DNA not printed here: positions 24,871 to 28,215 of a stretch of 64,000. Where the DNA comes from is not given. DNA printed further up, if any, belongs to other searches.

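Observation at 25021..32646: Opp-type peptide ABC importer with a 1014-aa Ig-domain-bearing lipoprotein SBP, an OppC with a long extracellular loop, and an OppF with a ~95-aa coiled-coil insertion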

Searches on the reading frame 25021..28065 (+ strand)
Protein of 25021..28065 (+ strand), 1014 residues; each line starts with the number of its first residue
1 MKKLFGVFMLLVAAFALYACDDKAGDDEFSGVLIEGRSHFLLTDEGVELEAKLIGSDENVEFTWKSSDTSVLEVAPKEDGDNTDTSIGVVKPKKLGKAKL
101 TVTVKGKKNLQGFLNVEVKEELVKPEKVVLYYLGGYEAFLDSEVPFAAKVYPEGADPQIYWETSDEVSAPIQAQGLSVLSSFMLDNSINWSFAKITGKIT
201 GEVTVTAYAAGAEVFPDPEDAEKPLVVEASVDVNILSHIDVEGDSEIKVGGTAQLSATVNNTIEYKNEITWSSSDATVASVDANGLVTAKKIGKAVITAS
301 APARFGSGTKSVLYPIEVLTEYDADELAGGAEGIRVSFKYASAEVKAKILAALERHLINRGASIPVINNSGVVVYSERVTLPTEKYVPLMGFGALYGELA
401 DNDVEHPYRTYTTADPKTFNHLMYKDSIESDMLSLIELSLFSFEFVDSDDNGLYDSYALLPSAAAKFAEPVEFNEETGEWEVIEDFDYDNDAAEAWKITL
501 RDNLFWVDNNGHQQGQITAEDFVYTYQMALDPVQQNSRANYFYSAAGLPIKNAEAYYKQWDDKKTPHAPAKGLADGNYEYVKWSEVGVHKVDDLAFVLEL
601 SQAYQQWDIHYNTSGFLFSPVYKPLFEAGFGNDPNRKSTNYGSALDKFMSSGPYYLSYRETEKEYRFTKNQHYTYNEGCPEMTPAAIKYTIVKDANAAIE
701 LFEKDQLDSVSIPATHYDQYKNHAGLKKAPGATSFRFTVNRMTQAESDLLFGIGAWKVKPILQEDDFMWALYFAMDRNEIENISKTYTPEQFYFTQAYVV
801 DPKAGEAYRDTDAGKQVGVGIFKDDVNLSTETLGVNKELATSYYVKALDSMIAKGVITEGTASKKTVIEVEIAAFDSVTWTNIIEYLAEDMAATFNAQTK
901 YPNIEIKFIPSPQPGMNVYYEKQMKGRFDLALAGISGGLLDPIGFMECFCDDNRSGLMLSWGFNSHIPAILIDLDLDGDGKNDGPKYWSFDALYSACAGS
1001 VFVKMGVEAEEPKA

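Call 3: search_protein_families(library=pfam, proteins=[window:25021-28065:+], max_evalue=0.01)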
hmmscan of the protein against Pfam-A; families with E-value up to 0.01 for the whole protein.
window:25021-28065:+ (1014 aa): 3 families
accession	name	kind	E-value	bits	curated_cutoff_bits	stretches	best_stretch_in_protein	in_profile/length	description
PF00496.27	SBP_bac_5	-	1.1e-26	94.3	32.4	1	490-953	13-364/368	Bacterial extracellular solute-binding proteins, family 5 Middle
PF02368.24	Big_2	-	1.2e-12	48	22.8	1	247-301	14-68/79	Bacterial Ig-like domain (group 2)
PF25354.1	Ig_NUP210_16th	-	0.0083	16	27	0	270-298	31-60/72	NUP210-like, Ig-like domain 16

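Call 4: search_protein_families(library=ncbifam, proteins=[window:25021-28065:+], max_evalue=0.01)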
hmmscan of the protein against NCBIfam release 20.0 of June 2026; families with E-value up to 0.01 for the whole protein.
window:25021-28065:+ (1014 aa): 2 families
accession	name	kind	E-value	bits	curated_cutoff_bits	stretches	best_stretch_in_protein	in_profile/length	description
NF045850.1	ABC_Mplas_LP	subfamily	2.3e-05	22.6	100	1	492-528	165-202/874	OppA family ABC transporter substrate-binding lipoprotein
NF011684.0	PRK15104.1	equivalog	0.0039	16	947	1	487-542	89-139/543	oligopeptide ABC transporter substrate-binding protein OppA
